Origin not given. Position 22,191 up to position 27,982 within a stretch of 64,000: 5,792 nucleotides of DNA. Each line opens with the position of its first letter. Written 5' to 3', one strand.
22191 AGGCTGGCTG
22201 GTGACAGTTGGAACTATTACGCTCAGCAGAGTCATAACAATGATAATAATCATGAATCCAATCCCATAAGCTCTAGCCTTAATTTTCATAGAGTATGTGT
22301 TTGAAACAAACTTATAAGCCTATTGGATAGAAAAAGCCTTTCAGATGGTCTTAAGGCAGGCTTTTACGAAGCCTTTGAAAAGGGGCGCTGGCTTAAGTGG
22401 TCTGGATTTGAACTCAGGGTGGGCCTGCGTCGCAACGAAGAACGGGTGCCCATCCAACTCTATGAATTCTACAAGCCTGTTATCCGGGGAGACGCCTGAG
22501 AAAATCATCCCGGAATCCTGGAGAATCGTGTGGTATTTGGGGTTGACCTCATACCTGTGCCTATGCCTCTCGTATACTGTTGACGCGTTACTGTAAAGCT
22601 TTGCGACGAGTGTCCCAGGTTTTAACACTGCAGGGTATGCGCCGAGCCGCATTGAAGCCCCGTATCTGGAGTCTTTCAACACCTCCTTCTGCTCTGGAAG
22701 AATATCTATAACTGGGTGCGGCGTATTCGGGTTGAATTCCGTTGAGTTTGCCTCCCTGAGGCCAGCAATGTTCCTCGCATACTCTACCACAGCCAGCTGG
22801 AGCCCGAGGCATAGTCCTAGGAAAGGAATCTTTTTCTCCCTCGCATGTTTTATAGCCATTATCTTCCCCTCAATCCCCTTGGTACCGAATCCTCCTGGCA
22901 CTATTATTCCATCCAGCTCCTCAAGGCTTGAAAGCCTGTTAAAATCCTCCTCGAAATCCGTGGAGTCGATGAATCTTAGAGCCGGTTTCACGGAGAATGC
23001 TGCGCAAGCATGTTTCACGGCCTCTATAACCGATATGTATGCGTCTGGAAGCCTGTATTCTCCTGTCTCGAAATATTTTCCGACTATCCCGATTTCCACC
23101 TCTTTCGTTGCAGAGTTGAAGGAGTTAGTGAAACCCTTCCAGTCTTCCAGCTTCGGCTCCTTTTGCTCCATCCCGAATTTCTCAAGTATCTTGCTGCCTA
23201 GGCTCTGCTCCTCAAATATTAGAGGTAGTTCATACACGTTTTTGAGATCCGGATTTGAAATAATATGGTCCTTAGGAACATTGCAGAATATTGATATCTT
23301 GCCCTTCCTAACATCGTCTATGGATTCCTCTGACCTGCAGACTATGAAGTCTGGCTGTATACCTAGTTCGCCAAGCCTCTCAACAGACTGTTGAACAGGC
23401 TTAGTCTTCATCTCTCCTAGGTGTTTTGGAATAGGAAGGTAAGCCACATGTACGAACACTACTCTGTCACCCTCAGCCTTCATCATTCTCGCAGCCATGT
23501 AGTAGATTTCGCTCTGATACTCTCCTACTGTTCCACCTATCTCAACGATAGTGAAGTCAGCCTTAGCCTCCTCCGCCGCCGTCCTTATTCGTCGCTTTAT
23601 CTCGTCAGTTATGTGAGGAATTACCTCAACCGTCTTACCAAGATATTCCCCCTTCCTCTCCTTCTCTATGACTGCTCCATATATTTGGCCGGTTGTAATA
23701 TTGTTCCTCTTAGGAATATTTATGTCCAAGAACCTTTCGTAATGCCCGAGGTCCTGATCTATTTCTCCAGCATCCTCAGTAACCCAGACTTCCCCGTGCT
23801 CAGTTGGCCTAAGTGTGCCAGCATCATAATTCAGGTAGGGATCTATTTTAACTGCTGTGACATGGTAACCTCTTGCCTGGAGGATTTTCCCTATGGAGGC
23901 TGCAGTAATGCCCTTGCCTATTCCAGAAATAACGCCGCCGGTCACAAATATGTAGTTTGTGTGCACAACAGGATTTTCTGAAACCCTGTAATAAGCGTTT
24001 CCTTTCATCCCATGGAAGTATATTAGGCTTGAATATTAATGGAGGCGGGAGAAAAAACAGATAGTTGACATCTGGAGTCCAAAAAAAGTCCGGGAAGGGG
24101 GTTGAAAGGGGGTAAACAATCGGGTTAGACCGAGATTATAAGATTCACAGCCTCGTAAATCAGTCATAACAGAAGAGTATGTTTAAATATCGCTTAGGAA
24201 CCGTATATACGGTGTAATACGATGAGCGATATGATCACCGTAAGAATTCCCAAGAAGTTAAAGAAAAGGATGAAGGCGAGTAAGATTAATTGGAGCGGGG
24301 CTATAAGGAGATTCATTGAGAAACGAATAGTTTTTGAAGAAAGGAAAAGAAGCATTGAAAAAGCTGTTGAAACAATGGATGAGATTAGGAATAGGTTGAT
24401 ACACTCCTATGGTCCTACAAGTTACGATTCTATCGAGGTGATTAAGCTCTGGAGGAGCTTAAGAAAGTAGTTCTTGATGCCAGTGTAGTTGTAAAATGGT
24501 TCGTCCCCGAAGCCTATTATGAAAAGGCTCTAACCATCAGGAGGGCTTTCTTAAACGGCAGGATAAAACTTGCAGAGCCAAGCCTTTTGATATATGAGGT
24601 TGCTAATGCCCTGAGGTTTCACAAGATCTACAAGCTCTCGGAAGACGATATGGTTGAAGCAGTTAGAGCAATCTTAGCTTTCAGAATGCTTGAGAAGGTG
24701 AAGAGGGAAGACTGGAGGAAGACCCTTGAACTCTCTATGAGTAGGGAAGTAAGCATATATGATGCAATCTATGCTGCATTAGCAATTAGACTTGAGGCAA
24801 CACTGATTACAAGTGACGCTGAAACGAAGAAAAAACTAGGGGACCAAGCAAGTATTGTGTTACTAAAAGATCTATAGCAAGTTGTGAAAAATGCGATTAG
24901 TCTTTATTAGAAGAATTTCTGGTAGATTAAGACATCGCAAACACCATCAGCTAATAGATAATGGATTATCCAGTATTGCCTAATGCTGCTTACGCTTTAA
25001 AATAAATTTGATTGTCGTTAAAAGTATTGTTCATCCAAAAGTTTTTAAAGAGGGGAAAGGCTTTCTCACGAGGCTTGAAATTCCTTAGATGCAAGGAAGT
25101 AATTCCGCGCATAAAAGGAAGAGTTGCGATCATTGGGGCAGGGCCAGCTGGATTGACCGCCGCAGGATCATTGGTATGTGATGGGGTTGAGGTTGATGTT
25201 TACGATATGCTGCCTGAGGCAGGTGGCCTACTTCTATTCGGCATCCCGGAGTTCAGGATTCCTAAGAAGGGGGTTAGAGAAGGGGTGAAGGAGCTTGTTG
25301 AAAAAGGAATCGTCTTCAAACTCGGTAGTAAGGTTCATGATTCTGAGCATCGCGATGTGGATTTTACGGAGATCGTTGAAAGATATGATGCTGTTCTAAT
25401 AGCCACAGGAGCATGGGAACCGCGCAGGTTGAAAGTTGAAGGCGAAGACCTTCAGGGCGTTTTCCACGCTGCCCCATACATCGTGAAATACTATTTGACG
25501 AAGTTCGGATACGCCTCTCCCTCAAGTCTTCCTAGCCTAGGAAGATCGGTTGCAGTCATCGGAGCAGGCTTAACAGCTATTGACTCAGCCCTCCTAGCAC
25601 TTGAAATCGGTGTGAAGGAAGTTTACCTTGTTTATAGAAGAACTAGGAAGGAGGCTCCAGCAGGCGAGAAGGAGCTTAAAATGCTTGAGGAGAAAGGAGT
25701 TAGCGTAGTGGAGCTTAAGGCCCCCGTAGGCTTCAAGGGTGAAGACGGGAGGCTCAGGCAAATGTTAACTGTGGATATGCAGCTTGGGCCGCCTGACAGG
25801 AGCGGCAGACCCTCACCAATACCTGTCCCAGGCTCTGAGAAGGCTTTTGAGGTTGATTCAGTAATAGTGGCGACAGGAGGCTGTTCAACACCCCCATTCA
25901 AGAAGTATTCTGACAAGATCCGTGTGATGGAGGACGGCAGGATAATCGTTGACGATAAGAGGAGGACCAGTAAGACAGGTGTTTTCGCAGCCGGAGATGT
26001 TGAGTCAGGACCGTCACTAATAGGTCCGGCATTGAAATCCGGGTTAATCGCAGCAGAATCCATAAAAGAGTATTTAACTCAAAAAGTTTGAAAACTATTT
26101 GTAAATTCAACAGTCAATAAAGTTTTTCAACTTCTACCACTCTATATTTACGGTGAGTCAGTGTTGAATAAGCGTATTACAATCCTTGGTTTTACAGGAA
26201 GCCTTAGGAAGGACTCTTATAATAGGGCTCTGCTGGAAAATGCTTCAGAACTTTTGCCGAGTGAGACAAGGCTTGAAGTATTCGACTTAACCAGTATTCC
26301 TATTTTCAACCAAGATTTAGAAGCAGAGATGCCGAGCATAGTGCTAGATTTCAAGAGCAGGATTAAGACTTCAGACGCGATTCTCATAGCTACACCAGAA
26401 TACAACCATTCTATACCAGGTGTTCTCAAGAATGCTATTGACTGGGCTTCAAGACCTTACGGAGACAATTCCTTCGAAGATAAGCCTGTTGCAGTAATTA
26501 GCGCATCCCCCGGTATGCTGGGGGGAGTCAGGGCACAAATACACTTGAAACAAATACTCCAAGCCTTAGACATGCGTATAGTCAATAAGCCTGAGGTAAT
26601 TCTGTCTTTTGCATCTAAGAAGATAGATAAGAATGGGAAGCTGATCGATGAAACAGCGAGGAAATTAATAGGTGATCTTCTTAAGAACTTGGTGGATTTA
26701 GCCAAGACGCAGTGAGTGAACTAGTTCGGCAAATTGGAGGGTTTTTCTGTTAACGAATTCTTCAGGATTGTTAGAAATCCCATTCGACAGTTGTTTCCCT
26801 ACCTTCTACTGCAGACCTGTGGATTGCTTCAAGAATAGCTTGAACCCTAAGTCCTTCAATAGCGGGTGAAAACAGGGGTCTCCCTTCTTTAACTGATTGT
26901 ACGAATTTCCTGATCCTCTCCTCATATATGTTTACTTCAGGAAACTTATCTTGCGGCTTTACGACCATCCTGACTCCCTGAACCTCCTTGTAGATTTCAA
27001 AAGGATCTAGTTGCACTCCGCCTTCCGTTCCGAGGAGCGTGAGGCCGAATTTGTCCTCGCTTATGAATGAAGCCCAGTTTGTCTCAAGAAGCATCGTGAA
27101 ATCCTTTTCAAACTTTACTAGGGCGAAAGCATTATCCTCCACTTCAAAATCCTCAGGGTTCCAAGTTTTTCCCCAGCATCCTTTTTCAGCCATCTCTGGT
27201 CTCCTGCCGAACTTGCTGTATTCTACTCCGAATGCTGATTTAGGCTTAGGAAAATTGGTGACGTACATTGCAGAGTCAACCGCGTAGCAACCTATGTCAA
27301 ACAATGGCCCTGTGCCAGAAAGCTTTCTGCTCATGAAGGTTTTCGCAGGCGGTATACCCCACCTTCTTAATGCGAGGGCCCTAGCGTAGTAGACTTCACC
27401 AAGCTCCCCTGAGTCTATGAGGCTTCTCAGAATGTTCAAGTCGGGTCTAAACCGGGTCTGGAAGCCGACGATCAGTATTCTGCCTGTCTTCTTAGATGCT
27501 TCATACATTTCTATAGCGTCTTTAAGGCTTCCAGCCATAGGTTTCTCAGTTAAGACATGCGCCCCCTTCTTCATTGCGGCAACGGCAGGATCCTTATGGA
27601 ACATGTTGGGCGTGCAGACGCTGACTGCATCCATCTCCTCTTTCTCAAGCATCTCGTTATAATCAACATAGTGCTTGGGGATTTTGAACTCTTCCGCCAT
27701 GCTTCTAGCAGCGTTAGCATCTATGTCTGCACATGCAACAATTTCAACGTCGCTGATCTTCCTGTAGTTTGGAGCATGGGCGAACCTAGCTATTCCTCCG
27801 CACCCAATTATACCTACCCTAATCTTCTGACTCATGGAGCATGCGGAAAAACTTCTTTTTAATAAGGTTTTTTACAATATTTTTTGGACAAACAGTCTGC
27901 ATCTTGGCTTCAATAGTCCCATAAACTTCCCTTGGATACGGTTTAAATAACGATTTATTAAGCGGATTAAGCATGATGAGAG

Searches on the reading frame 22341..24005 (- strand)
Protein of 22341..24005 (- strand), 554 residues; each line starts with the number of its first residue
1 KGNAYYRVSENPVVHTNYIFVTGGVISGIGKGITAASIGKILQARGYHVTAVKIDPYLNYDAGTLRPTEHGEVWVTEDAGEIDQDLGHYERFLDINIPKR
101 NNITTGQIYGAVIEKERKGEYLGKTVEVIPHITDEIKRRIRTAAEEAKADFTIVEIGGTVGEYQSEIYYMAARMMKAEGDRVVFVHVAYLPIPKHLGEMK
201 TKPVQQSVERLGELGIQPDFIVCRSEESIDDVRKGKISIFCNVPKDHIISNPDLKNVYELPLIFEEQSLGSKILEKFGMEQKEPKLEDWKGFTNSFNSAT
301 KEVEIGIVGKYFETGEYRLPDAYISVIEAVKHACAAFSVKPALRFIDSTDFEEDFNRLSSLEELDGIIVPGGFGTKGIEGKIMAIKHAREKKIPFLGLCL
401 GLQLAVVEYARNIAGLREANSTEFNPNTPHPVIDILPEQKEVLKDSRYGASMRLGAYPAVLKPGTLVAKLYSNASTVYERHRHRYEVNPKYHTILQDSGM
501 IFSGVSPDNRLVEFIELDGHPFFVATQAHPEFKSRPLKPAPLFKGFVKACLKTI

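Call 48: search_protein_families(library=pfam, proteins=[window:22341-24005:-], max_evalue=0.00001)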
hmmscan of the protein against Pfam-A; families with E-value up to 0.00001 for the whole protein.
window:22341-24005:- (554 aa): 2 families
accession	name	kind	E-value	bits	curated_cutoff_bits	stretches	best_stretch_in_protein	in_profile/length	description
PF06418.20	CTP_synth_N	-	6e-112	373.8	26.1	1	18-278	2-264/265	CTP synthase N-terminus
PF00117.34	GATase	-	1.3e-34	120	22.8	1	319-548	2-189/190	Glutamine amidotransferase class-I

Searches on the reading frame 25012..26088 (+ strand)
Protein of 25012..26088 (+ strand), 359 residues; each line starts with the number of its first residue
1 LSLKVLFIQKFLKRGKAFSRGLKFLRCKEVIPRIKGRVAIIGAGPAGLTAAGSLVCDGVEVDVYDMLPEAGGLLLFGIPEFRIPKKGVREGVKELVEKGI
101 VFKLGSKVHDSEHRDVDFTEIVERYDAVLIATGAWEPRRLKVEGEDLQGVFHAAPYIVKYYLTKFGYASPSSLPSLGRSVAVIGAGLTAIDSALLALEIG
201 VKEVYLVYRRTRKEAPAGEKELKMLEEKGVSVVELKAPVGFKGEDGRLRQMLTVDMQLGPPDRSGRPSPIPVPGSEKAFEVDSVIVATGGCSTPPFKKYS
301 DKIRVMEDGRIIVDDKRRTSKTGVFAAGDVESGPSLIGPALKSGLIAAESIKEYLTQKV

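Call 49: search_protein_families(library=pfam, proteins=[window:25012-26088:+], max_evalue=0.00001)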
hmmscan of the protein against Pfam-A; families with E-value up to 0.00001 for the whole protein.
window:25012-26088:+ (359 aa): 4 families
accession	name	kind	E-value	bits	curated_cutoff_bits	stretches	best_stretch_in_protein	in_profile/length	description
PF07992.20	Pyr_redox_2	-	2.4e-34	119.5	26.1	1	37-344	2-291/291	Pyridine nucleotide-disulphide oxidoreductase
PF00070.33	Pyr_redox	-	8.2e-08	33.1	22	0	179-248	1-74/82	Pyridine nucleotide-disulphide oxidoreductase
PF13738.12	Pyr_redox_3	-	1.3e-06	28.3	30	0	127-214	127-200/305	Pyridine nucleotide-disulphide oxidoreductase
PF01266.30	DAO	-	8.4e-06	26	27.9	0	92-140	156-209/353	FAD dependent oxidoreductase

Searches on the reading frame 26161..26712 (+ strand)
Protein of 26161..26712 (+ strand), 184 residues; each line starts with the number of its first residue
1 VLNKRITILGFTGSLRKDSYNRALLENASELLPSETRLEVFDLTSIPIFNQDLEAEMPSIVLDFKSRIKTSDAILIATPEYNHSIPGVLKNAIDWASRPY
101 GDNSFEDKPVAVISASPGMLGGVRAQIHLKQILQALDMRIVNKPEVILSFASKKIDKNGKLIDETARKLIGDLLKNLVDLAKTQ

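Call 49: search_protein_families(library=pfam, proteins=[window:26161-26712:+], max_evalue=0.00001)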
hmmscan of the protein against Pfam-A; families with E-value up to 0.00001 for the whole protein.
window:26161-26712:+ (184 aa): 2 families
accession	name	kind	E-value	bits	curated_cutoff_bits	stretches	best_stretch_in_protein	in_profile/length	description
PF03358.20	FMN_red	-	9.9e-44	149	24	1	7-151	2-150/152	NADPH-dependent FMN reductase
PF02525.22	Flavodoxin_2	-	5.8e-08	33.1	27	1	19-119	19-137/198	Flavodoxin-like fold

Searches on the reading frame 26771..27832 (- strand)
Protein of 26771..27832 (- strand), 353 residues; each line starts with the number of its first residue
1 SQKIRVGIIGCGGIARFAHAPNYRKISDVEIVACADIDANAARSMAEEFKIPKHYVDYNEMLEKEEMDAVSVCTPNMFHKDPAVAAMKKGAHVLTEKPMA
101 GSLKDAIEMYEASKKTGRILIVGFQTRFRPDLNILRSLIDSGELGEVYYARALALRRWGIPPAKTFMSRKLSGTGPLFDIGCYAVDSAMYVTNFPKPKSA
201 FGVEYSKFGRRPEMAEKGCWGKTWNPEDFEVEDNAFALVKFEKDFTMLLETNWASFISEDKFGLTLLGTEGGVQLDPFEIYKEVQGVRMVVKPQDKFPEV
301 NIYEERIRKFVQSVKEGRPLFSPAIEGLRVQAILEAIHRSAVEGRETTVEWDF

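Call 49: search_protein_families(library=pfam, proteins=[window:26771-27832:-], max_evalue=0.00001)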
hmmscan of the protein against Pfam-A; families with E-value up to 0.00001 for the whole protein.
window:26771-27832:- (353 aa): 3 families
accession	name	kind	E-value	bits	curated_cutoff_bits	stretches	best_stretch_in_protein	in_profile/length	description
PF01408.29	GFO_IDH_MocA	-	7.8e-31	107.7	24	1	4-124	1-120/120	Oxidoreductase family, NAD-binding Rossmann fold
PF22725.1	GFO_IDH_MocA_C3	-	2.8e-17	63.3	27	1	135-273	4-123/124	GFO/IDH/MocA C-terminal domain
PF02894.22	GFO_IDH_MocA_C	-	2.2e-13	50.9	22.9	1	136-346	1-215/218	Oxidoreductase family, C-terminal alpha/beta domain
